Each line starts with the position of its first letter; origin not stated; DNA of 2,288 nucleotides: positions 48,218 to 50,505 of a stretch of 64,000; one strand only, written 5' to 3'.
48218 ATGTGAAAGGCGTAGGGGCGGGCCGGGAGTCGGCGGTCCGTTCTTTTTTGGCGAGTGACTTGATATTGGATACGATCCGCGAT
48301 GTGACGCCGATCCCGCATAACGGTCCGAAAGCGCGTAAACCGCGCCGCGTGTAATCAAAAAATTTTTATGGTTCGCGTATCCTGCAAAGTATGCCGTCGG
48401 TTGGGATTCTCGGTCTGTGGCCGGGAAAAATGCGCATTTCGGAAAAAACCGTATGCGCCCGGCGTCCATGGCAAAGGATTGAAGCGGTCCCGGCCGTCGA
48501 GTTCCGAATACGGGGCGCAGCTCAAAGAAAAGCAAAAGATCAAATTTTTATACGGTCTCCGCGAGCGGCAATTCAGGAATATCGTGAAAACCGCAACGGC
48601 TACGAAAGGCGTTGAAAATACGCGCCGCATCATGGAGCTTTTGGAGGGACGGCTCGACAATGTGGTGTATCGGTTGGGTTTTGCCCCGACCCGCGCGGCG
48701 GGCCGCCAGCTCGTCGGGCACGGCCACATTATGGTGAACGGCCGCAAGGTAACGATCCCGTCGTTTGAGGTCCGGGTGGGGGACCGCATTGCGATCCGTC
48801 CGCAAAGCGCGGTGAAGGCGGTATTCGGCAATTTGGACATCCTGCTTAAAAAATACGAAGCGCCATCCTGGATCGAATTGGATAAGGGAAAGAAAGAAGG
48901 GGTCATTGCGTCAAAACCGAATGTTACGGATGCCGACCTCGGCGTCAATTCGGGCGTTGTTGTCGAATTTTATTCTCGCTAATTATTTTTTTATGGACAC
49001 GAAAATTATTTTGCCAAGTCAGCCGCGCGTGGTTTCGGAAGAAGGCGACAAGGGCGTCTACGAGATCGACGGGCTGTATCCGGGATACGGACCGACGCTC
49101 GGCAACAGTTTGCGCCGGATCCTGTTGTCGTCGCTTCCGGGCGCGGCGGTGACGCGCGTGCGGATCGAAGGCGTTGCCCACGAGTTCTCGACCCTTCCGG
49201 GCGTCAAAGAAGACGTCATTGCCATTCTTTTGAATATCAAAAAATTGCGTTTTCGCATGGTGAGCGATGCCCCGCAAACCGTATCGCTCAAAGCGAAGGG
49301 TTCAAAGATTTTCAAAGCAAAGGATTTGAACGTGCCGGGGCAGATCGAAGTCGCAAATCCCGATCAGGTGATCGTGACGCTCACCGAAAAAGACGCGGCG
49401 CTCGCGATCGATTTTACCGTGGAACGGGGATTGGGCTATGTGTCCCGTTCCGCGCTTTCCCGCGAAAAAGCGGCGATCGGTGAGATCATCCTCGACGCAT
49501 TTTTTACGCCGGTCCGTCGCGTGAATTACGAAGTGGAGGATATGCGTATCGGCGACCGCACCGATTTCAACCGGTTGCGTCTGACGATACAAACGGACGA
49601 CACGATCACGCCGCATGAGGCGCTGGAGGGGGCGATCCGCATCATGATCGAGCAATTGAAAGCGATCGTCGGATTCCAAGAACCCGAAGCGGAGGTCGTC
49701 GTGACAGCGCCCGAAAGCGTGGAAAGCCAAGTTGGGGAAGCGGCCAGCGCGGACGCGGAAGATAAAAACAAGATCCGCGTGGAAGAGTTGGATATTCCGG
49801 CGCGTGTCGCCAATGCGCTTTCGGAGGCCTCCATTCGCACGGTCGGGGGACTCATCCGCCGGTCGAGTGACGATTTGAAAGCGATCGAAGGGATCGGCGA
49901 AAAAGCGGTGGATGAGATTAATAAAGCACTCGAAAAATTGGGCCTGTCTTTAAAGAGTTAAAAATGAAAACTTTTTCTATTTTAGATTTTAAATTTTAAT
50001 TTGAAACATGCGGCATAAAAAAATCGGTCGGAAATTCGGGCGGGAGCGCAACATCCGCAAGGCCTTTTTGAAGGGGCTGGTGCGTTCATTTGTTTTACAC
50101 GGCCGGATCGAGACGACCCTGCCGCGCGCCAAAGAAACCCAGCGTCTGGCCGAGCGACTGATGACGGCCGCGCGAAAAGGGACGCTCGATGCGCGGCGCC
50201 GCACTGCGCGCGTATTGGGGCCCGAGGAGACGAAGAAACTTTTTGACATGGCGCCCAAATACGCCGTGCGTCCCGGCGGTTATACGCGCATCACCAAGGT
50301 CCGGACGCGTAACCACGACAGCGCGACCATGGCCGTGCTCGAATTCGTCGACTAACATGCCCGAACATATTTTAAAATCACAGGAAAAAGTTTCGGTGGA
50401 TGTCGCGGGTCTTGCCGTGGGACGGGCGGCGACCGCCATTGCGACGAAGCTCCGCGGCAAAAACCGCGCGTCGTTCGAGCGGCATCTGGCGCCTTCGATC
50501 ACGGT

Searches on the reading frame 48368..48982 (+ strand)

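Call 102: search_protein_families(library=pfam, proteins=[window:48368-48982:+], max_evalue=0.001)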
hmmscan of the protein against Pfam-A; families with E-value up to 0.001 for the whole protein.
window:48368-48982:+ (204 aa): 2 families
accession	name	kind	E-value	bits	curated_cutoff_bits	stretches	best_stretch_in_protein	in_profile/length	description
PF00163.24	Ribosomal_S4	-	4.7e-21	75.7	23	1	5-93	6-95/95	Ribosomal protein S4/S9 N-terminal domain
PF01479.30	S4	-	1.4e-19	70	22.8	1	95-141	2-48/48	S4 domain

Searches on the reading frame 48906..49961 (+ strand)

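Call 102: search_protein_families(library=pfam, proteins=[window:48906-49961:+], max_evalue=0.001)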
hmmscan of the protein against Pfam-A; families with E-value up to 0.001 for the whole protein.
window:48906-49961:+ (351 aa): 5 families
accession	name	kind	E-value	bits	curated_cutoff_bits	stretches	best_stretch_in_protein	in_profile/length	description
PF01000.31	RNA_pol_A_bac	-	2.2e-28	99.3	33.9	1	85-201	1-119/119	RNA polymerase Rpb3/RpoA insert domain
PF01193.29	RNA_pol_L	-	8.6e-21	73.9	24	1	59-251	5-74/74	RNA polymerase Rpb3/Rpb11 dimerisation domain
PF03118.21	RNA_pol_A_CTD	-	7.6e-16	58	23.8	1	283-344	6-67/67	Bacterial RNA polymerase, alpha chain C terminal domain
PF14520.12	HHH_5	-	0.00013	22.8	27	1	300-343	13-56/57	Helix-hairpin-helix domain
PF13656.11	RNA_pol_L_2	-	0.00016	21.7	27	0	222-253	40-71/75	RNA polymerase Rpb3/Rpb11 dimerisation domain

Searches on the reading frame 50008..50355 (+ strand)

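Call 102: search_protein_families(library=pfam, proteins=[window:50008-50355:+], max_evalue=0.001)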
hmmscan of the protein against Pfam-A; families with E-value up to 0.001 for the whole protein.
window:50008-50355:+ (115 aa): 1 family
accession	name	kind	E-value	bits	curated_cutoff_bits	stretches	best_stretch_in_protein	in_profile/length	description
PF01196.24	Ribosomal_L17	-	2.5e-29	102.4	27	1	21-114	2-97/97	Ribosomal protein L17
